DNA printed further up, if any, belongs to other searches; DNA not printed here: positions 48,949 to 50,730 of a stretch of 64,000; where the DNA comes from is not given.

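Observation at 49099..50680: Sigma-54-driven lipoprotein cytochrome set apart from the downstream genes by an attenuator-like hairpin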

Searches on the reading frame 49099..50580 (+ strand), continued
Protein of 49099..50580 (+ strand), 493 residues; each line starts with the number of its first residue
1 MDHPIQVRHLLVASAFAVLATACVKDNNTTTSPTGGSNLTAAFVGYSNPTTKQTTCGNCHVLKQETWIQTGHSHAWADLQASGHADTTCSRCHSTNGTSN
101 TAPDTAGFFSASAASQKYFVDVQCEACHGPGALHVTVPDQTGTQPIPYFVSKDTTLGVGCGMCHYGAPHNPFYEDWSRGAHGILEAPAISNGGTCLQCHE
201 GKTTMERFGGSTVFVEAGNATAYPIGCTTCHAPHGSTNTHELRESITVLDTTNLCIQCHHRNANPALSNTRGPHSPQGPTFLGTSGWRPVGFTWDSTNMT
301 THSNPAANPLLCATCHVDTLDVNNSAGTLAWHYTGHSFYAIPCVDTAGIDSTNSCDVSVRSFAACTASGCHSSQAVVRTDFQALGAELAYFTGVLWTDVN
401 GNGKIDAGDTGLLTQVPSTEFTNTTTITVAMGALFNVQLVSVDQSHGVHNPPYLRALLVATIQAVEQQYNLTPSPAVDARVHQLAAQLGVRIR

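Call 75: list_cluster_members(proteins=[P0001])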
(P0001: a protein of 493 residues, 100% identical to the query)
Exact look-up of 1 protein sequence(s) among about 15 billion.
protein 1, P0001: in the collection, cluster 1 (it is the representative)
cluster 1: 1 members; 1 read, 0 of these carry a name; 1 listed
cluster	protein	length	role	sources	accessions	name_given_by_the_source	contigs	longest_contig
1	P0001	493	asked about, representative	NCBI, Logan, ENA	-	-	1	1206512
